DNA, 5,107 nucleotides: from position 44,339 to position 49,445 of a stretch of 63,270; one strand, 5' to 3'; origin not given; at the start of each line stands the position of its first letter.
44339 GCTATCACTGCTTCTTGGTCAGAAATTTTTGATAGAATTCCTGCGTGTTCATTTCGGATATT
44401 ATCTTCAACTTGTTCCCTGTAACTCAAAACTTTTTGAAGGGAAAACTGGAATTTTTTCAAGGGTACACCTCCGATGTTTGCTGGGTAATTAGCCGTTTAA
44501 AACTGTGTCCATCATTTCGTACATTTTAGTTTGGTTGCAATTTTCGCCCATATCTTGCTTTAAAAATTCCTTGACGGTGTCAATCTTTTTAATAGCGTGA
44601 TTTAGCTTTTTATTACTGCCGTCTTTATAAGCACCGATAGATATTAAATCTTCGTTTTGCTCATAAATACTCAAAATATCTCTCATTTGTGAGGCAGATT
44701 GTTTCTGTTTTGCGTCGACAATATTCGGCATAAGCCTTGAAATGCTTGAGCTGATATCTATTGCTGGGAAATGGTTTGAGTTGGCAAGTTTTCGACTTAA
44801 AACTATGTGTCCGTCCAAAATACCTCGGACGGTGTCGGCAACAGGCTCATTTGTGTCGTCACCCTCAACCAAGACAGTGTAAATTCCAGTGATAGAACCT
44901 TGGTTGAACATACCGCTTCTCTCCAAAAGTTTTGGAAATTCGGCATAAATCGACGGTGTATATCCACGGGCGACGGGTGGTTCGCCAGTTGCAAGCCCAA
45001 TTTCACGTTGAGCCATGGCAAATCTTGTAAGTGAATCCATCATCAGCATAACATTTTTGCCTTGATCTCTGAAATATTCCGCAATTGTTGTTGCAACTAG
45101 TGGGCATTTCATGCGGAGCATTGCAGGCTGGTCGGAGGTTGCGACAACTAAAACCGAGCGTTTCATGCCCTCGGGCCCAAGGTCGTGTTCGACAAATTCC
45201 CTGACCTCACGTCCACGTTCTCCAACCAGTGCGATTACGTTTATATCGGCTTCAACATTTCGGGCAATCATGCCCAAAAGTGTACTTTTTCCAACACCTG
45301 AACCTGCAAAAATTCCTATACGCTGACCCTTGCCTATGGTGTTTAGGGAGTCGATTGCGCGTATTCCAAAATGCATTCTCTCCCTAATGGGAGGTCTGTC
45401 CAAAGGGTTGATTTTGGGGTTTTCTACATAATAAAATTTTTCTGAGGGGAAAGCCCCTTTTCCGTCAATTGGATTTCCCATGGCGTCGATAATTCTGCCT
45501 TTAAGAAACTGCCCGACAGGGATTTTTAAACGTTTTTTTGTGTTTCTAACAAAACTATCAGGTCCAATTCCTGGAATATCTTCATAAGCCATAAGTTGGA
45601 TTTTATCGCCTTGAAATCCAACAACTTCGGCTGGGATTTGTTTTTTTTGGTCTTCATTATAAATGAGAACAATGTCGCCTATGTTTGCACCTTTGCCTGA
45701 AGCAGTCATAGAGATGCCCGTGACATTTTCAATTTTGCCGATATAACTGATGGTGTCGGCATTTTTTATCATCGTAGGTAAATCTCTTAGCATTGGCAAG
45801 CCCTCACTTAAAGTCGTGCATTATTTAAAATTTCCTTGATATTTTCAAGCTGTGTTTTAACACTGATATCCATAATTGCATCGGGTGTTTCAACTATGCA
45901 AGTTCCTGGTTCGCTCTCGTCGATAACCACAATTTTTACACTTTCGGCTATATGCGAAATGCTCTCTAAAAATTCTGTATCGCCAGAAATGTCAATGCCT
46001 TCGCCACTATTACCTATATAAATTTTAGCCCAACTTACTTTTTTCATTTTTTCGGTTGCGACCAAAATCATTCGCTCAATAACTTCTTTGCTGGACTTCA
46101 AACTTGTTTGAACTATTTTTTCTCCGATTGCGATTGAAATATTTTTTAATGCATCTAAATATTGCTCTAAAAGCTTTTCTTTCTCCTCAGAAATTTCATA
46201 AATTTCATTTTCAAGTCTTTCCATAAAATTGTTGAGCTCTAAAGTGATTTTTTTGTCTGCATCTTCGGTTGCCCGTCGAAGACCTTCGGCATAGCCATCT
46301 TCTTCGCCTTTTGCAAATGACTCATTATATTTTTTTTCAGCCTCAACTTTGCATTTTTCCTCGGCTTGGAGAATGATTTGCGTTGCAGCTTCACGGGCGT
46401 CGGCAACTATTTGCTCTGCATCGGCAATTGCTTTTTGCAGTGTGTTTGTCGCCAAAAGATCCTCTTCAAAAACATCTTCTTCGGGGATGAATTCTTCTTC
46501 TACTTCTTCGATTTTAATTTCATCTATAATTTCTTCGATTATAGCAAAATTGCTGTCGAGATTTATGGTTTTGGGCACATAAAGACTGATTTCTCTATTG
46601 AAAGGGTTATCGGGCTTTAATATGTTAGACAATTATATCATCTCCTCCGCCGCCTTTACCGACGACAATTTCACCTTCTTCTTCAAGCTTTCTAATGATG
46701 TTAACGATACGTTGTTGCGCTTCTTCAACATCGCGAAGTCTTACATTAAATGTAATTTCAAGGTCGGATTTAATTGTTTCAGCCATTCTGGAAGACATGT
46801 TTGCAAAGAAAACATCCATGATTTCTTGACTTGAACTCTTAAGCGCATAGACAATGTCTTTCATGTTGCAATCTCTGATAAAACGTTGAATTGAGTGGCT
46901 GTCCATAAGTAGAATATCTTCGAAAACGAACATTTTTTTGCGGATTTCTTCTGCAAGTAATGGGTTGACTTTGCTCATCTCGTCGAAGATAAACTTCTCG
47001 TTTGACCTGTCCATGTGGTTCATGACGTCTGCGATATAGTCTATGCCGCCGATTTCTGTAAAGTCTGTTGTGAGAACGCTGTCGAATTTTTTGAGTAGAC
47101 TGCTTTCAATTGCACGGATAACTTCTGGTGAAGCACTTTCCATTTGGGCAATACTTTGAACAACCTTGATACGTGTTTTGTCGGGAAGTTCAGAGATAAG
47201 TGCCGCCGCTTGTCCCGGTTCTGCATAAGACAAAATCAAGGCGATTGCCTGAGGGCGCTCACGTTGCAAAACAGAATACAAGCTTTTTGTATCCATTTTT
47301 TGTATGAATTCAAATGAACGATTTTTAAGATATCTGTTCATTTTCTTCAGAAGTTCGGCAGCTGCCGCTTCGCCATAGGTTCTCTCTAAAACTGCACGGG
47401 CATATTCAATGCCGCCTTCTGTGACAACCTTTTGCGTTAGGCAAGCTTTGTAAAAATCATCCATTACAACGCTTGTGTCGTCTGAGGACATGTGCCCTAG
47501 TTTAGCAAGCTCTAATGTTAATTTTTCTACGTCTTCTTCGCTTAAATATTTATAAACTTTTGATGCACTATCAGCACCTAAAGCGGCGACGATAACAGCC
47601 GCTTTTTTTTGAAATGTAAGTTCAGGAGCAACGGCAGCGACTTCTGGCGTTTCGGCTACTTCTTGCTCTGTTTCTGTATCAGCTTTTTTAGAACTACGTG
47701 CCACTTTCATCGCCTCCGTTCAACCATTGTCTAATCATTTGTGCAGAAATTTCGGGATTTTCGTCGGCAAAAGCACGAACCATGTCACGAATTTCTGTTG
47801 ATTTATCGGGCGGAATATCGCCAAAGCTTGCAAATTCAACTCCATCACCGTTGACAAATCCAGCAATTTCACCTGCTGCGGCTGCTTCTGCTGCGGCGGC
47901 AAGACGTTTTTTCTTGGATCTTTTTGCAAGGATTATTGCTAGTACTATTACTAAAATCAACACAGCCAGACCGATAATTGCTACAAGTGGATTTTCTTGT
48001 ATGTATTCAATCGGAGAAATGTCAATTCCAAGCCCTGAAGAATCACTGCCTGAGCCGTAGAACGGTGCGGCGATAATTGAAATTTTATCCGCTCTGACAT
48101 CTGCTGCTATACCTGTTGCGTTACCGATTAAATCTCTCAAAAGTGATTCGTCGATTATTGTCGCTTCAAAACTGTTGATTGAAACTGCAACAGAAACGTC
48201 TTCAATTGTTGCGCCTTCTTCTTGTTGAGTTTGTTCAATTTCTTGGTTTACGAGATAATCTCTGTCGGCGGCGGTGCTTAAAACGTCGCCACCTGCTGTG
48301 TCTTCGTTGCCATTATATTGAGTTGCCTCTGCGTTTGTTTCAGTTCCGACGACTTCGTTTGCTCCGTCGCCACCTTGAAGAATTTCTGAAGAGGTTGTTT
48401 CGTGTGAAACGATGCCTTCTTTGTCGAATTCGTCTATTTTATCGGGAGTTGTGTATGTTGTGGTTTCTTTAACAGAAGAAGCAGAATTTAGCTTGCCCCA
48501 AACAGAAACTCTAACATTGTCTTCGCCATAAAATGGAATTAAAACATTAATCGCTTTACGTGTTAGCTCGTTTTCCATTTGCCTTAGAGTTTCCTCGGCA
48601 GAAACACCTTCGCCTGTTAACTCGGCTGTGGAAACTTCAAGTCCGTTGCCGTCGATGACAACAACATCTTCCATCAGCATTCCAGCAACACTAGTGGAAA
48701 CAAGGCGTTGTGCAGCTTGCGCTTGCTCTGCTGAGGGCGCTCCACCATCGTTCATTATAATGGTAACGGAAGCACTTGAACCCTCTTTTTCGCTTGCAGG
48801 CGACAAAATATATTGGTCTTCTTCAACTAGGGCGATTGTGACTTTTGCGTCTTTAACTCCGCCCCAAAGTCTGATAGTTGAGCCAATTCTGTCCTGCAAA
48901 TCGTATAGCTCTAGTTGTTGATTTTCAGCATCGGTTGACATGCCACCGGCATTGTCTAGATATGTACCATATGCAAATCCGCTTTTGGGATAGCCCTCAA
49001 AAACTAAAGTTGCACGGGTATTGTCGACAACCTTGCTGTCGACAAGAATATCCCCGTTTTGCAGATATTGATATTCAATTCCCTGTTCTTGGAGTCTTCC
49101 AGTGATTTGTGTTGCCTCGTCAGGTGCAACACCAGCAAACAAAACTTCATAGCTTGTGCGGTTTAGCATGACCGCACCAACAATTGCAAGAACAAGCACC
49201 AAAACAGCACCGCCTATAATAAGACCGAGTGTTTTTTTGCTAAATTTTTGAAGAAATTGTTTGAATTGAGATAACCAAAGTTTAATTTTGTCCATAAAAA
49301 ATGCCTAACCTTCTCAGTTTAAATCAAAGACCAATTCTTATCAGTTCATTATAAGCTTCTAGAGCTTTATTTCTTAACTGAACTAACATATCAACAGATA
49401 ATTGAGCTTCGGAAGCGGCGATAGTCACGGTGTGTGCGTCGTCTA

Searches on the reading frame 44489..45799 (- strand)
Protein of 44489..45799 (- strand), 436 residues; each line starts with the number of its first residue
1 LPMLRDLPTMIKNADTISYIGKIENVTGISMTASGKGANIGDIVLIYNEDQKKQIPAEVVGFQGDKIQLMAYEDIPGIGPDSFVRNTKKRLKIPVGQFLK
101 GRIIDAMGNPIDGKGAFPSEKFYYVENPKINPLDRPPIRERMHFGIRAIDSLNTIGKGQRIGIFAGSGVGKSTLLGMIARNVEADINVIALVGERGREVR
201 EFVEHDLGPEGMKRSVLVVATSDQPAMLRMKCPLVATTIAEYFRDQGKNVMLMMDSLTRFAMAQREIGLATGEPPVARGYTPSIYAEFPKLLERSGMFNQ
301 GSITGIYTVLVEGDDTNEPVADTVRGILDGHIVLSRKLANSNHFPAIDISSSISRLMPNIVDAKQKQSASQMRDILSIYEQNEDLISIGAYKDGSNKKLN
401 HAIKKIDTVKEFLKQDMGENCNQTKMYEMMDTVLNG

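Call 58: search_protein_families(library=pfam, proteins=[window:44489-45799:-], max_evalue=0.00001)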
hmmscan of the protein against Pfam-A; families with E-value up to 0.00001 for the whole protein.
window:44489-45799:- (436 aa): 3 families
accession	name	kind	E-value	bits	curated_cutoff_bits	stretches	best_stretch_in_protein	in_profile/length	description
PF00006.31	ATP-synt_ab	-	1.5e-92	309.5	29.5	1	145-354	1-213/213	ATP synthase alpha/beta family, nucleotide-binding domain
PF18269.6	T3SS_ATPase_C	-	8.8e-22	77.2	22.7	1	361-430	1-70/72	T3SS EscN ATPase C-terminal domain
PF02874.29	ATP-synt_ab_N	-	1e-05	26.4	20.9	0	26-87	4-68/69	ATP synthase alpha/beta family, beta-barrel domain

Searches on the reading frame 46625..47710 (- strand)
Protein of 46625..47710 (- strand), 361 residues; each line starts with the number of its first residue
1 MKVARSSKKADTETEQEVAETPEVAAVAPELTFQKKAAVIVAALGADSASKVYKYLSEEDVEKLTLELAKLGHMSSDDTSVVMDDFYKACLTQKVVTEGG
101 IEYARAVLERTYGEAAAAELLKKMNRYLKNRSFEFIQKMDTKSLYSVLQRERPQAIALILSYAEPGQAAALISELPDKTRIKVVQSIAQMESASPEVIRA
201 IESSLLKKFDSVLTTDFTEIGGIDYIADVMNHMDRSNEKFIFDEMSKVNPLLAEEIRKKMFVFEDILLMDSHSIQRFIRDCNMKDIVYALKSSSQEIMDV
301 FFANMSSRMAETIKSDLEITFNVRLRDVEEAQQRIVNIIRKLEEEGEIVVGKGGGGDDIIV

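Call 58: search_protein_families(library=pfam, proteins=[window:46625-47710:-], max_evalue=0.00001)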
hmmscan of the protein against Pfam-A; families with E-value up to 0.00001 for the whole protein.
window:46625-47710:- (361 aa): 4 families
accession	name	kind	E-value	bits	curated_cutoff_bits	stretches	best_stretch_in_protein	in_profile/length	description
PF01706.21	FliG_C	-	1.3e-40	138.4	23.3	1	244-349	2-107/108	FliG C-terminal domain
PF14842.11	FliG_N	-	1.7e-31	109.3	25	1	31-133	2-104/104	FliG N-terminal domain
PF14841.11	FliG_M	-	2.9e-26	91.9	25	1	142-214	2-74/76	FliG middle domain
PF03448.22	MgtE_N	-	1e-06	29.6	25.9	0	129-191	27-89/102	MgtE intracellular N domain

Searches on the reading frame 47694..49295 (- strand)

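Call 58: search_protein_families(library=pfam, proteins=[window:47694-49295:-], max_evalue=0.00001)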
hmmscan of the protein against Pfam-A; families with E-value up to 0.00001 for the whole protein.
window:47694-49295:- (533 aa): 2 families
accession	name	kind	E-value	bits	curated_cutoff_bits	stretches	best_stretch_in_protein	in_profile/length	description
PF01514.23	YscJ_FliF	-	1.5e-31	110.1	24.4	1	45-218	2-174/179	Secretory protein of YscJ/FliF family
PF08345.17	YscJ_FliF_C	-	2.7e-18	67.3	23.8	1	252-412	1-147/147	Flagellar M-ring protein C-terminal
